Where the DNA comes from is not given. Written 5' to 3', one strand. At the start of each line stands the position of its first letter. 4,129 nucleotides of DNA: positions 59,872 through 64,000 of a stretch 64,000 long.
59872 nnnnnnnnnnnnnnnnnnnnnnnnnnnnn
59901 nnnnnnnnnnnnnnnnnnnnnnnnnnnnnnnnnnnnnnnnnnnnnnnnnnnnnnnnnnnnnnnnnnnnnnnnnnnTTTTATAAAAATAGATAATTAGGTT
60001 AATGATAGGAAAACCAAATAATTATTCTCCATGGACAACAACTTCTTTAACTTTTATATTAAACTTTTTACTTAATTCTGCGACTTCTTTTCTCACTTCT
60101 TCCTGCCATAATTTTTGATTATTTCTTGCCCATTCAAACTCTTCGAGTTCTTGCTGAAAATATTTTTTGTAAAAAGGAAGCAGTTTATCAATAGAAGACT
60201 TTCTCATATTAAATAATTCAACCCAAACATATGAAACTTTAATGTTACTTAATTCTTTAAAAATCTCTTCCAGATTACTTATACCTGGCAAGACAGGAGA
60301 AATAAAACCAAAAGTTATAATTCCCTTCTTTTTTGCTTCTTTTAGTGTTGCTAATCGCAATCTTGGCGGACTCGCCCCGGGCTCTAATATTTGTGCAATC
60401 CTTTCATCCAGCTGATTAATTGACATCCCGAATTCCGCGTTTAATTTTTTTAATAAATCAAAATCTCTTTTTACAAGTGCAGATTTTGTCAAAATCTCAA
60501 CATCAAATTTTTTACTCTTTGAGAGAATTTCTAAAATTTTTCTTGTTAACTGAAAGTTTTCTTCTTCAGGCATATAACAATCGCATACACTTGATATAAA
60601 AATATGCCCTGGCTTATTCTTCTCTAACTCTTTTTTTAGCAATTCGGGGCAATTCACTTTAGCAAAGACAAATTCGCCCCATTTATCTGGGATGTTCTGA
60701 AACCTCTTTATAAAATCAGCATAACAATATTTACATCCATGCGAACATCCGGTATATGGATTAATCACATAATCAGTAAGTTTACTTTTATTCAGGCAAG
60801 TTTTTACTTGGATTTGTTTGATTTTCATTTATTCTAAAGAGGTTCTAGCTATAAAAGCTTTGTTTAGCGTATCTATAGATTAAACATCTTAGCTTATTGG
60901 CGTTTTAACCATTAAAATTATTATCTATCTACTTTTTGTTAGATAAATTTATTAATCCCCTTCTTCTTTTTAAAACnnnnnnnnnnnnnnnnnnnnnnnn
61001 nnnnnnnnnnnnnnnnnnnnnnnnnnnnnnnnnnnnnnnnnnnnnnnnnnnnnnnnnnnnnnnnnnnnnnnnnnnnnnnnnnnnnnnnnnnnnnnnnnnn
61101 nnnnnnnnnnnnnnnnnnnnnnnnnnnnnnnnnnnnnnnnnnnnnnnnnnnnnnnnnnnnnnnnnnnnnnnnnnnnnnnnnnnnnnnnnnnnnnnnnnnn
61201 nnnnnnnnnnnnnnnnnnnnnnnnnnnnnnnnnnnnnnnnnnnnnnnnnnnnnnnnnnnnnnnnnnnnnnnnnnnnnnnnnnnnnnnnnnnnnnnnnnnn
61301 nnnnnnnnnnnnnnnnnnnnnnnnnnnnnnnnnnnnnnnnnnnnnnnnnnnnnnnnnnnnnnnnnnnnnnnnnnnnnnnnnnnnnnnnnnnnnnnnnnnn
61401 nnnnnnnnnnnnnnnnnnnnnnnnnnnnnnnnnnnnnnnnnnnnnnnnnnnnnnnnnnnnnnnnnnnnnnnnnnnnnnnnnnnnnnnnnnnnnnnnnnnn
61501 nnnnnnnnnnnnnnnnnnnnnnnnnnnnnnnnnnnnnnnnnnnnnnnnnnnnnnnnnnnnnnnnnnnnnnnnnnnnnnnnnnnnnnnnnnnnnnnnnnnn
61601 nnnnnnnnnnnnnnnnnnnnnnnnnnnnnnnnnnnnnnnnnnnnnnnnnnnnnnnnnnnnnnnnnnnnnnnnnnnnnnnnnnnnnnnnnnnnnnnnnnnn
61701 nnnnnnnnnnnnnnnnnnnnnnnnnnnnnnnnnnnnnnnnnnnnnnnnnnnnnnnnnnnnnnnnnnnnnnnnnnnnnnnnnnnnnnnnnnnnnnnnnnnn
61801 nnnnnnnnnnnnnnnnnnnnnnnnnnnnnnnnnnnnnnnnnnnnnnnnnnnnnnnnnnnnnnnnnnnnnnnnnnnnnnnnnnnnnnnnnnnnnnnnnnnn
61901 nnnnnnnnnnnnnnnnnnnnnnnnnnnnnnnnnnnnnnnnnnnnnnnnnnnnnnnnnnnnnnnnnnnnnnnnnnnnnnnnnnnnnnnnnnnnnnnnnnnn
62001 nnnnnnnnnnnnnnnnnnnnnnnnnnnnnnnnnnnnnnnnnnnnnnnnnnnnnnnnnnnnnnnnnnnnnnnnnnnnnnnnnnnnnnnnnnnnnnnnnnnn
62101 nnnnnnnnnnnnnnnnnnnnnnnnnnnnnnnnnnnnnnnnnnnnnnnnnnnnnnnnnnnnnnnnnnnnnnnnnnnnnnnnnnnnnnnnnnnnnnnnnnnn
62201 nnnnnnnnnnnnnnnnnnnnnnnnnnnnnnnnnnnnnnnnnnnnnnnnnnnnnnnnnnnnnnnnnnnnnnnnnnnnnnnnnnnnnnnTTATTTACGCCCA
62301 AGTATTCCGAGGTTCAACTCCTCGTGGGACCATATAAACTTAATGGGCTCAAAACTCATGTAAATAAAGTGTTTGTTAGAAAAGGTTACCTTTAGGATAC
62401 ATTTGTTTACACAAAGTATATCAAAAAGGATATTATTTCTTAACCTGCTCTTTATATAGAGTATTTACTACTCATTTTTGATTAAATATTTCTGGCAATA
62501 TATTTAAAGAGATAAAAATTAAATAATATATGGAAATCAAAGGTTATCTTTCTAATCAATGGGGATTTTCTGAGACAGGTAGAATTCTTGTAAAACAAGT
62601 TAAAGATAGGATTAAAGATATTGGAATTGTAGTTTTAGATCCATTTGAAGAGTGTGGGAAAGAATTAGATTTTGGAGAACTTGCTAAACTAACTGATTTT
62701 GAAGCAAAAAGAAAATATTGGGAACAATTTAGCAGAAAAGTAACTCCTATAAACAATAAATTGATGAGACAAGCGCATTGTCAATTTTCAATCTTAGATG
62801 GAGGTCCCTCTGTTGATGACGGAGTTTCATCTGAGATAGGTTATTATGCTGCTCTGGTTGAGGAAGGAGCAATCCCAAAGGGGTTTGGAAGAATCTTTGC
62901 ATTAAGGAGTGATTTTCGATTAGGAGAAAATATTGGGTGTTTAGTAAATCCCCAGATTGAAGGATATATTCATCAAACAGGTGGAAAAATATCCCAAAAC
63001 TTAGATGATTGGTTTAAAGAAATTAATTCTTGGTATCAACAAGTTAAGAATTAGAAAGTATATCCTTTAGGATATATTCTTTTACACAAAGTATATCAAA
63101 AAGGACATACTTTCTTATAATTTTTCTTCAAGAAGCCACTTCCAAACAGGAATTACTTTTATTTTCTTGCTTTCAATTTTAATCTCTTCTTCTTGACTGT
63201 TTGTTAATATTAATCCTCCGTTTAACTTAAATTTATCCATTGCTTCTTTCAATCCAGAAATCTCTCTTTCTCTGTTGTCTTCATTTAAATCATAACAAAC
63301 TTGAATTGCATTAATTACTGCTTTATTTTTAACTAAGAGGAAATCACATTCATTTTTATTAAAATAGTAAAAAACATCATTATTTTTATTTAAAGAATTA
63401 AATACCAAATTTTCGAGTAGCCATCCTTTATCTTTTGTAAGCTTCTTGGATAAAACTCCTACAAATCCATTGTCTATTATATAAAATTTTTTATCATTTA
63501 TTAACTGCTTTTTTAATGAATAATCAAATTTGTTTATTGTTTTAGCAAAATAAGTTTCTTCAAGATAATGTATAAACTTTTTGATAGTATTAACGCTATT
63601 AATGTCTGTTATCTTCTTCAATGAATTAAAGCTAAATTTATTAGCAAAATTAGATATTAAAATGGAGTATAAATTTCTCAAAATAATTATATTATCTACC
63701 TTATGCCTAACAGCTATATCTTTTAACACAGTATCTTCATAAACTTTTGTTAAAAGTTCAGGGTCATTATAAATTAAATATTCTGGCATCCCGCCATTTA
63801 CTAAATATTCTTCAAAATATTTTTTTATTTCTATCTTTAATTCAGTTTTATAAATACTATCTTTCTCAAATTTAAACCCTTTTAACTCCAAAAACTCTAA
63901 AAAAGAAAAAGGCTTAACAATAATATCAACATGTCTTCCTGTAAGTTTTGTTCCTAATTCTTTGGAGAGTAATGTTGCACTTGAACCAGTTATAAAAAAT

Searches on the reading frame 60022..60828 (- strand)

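Call 37: search_protein_families(library=pfam, max_evalue=0.001, proteins=[window:60022-60828:-])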
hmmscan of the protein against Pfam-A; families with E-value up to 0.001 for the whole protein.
window:60022-60828:- (268 aa): 3 families
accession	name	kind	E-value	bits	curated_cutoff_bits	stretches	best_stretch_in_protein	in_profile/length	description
PF04055.27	Radical_SAM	-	4.3e-15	56.7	29.5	1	22-185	1-156/166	Radical SAM superfamily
PF07505.17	DUF5131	-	1.8e-11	44.4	28.9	1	17-139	6-137/243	Protein of unknown function (DUF5131)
PF20903.3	SPL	-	4.4e-05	23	27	1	18-193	77-246/338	Spore photoproduct lyase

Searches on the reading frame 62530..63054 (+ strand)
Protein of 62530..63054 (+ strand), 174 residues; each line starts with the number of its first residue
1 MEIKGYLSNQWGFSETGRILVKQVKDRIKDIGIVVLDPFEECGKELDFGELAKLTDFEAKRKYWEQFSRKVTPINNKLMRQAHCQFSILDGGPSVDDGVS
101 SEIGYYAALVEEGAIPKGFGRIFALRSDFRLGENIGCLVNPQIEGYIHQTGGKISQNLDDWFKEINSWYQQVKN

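Call 37: search_protein_families(library=pfam, max_evalue=0.001, proteins=[window:62530-63054:+])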
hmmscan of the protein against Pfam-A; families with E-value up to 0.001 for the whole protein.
window:62530-63054:+ (174 aa): 1 family
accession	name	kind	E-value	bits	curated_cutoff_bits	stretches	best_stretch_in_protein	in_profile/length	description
PF05014.21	Nuc_deoxyrib_tr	-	2.7e-09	37.6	28.8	1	6-130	2-101/117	Nucleoside 2-deoxyribosyltransferase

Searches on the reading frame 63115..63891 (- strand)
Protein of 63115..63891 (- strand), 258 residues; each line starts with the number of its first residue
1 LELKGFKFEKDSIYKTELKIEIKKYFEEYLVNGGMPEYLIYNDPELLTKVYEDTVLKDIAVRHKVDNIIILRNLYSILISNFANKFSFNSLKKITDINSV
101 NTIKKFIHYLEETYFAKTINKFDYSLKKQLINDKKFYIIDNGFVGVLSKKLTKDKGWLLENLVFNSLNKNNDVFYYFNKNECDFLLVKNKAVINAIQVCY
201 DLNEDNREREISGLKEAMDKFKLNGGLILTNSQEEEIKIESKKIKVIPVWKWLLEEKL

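Call 37: search_protein_families(library=pfam, max_evalue=0.001, proteins=[window:63115-63891:-])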
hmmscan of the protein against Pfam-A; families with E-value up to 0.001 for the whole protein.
window:63115-63891:- (258 aa): 1 family
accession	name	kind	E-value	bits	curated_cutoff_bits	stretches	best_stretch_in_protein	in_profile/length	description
PF13635.12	DUF4143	-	1.1e-19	71.2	28.1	1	57-200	2-159/160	Domain of unknown function (DUF4143)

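Call 52: find_encoding_contigs(protein=window:63115-63891:-, flank=10000, max_places=1)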
Protein window:63115-63891:- (258 aa): no gene with exactly this product is on record in the collection.
